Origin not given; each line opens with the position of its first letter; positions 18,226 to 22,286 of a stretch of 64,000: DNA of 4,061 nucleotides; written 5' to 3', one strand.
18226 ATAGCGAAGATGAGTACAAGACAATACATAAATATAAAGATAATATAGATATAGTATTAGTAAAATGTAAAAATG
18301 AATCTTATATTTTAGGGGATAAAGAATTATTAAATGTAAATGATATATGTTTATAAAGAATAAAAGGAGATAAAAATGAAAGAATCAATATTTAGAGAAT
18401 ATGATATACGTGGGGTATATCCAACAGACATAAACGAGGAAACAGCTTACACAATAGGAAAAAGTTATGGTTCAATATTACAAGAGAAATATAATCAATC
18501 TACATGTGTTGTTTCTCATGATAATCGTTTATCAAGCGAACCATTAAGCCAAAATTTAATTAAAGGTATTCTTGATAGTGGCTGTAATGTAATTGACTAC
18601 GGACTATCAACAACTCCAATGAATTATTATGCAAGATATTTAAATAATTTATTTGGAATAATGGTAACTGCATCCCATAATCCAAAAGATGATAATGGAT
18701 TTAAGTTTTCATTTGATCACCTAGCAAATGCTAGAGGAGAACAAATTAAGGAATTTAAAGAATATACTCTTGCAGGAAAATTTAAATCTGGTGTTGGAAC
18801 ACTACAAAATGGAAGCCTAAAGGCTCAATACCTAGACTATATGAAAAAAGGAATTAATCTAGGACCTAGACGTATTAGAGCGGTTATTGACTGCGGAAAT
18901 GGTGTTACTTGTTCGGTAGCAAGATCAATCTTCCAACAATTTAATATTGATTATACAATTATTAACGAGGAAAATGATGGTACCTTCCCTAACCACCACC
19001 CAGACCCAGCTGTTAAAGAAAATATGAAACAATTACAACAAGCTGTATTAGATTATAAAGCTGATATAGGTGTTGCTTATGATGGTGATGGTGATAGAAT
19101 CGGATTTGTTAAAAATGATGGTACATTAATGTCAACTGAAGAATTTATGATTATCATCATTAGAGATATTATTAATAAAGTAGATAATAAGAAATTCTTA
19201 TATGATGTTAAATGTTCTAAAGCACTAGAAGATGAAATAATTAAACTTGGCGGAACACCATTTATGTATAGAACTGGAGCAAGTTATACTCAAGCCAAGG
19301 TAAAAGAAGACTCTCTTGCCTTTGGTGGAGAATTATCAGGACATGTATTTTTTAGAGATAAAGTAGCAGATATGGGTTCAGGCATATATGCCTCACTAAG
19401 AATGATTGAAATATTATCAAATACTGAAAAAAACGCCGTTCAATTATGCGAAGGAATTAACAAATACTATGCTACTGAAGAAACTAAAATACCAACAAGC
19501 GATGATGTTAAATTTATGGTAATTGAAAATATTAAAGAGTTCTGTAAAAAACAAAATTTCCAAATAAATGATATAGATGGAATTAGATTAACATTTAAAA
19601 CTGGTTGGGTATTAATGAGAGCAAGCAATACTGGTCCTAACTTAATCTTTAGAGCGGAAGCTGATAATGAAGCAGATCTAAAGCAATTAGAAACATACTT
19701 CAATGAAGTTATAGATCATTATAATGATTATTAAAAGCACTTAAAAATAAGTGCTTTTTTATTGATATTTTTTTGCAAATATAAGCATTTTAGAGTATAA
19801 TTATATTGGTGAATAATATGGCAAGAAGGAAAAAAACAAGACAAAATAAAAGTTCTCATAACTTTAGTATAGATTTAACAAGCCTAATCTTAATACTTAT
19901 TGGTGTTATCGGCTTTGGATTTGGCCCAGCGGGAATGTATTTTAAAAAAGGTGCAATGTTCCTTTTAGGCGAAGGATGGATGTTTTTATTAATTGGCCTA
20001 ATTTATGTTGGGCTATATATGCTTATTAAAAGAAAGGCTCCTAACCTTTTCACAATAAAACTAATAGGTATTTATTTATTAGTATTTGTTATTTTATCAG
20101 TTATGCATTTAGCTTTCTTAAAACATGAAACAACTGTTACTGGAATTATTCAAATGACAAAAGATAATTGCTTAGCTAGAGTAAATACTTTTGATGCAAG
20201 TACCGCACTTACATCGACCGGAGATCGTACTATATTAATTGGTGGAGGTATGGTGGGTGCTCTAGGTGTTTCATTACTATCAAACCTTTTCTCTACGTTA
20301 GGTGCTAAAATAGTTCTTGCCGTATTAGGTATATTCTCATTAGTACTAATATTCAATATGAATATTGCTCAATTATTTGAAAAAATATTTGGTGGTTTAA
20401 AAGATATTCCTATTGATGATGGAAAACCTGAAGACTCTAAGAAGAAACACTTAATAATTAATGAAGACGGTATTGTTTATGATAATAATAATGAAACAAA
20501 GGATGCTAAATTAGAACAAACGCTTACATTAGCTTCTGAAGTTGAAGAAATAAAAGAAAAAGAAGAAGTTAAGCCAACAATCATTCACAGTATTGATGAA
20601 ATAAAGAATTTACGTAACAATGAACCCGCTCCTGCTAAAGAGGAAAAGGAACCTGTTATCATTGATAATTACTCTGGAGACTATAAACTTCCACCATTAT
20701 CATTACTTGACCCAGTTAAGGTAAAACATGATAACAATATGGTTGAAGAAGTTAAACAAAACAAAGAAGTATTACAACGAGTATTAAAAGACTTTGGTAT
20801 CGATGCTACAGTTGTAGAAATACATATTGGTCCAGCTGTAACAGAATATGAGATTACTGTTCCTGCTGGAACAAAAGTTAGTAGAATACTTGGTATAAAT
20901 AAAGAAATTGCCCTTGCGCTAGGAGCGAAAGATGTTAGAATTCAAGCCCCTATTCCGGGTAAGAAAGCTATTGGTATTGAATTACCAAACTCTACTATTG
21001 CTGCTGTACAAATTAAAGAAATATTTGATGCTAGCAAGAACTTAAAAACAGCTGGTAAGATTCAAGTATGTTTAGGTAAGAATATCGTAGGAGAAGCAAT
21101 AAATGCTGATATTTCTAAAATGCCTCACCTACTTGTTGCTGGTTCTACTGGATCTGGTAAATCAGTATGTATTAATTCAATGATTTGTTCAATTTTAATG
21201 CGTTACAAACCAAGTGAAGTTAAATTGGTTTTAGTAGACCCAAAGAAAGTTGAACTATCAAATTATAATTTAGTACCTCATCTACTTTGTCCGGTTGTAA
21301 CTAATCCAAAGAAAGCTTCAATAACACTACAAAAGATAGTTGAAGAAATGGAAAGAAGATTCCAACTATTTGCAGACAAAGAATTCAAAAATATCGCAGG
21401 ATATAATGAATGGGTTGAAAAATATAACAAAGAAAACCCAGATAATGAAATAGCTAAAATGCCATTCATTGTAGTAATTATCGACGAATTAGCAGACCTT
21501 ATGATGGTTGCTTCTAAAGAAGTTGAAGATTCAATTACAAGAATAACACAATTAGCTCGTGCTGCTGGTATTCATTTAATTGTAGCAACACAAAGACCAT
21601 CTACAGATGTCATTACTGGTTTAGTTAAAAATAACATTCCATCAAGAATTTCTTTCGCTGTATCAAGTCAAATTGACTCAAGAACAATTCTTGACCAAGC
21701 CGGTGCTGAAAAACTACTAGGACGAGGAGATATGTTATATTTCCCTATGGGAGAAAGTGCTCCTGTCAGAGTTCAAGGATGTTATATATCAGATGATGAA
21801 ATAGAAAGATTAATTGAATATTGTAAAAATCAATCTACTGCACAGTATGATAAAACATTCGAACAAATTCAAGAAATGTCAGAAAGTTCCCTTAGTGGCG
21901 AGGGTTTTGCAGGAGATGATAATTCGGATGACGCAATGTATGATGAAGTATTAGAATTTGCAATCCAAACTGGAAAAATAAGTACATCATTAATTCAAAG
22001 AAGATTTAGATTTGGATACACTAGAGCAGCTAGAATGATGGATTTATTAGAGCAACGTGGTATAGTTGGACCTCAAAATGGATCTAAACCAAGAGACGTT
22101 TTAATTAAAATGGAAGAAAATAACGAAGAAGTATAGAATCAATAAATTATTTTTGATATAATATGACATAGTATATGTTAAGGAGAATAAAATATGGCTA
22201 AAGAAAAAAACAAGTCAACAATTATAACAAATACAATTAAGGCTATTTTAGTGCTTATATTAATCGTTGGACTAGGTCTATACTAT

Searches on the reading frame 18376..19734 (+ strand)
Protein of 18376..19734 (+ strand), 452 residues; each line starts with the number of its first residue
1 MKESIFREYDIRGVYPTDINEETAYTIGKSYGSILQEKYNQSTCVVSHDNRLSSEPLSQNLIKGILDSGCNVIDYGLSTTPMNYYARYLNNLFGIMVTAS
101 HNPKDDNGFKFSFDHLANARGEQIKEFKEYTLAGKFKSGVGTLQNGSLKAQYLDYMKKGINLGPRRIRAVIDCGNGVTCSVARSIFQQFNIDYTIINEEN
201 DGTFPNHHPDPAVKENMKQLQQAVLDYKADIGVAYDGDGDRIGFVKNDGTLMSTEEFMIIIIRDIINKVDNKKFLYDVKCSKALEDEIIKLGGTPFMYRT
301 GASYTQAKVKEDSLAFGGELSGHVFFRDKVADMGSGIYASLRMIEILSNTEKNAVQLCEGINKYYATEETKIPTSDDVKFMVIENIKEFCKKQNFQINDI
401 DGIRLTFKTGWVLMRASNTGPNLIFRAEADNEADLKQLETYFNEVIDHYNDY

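Call 20: search_protein_families(library=pfam, proteins=[window:18376-19734:+], max_evalue=0.01)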
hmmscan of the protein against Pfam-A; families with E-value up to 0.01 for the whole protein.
window:18376-19734:+ (452 aa): 4 families
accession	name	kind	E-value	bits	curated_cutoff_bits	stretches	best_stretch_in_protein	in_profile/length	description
PF02878.22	PGM_PMM_I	-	3.8e-31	108.1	22.5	1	5-131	3-131/138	Phosphoglucomutase/phosphomannomutase, alpha/beta/alpha domain I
PF02879.22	PGM_PMM_II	-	3e-23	82.7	29.3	1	151-249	2-103/103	Phosphoglucomutase/phosphomannomutase, alpha/beta/alpha domain II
PF02880.22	PGM_PMM_III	-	3.5e-19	69.5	20.7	1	256-364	4-115/115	Phosphoglucomutase/phosphomannomutase, alpha/beta/alpha domain III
PF00408.26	PGM_PMM_IV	-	1.6e-08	34.9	23.1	1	389-441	21-64/68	Phosphoglucomutase/phosphomannomutase, C-terminal domain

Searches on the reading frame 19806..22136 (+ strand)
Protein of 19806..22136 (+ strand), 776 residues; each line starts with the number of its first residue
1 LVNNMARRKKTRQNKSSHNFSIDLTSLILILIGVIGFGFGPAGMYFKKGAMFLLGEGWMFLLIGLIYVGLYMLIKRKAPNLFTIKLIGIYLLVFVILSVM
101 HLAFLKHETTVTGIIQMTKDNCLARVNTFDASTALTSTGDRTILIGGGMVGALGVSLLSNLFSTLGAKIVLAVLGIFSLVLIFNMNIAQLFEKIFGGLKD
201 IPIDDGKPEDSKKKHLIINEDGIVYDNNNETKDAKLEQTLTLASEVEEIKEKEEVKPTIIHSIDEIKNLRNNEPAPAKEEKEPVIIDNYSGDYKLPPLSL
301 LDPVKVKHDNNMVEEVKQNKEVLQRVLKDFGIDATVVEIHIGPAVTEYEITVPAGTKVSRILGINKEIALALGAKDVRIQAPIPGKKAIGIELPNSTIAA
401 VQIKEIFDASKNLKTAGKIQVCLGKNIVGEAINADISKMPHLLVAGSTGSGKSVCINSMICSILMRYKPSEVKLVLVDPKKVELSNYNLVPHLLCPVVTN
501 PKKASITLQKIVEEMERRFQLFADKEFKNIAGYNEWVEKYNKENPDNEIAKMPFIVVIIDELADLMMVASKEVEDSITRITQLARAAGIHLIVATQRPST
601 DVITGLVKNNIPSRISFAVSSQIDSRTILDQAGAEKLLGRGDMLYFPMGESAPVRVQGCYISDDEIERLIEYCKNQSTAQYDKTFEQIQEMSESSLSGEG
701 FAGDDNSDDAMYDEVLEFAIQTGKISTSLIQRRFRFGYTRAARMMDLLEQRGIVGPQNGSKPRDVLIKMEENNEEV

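Call 20: search_protein_families(library=pfam, proteins=[window:19806-22136:+], max_evalue=0.01)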
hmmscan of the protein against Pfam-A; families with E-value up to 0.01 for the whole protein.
window:19806-22136:+ (776 aa): 6 families
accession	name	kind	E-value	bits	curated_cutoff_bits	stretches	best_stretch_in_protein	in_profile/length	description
PF01580.24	FtsK_SpoIIIE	-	3.4e-66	223.3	24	1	403-599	2-220/221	FtsK/SpoIIIE family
PF17854.6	FtsK_alpha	-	1.1e-30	106.2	22.9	1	295-395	1-101/101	FtsK alpha domain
PF09397.16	FtsK_gamma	-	1.9e-27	95.2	30.6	1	707-767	2-62/63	Ftsk gamma domain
PF12846.13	AAA_10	-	1.9e-05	24.3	27.5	1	425-482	7-60/362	AAA-like domain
PF01935.23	DUF87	-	0.00013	22.6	23.2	1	435-568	17-103/220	Helicase HerA, central domain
PF13491.11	FtsK_4TM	-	0.0033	17.6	23.1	0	134-194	110-170/171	4TM region of DNA translocase FtsK/SpoIIIE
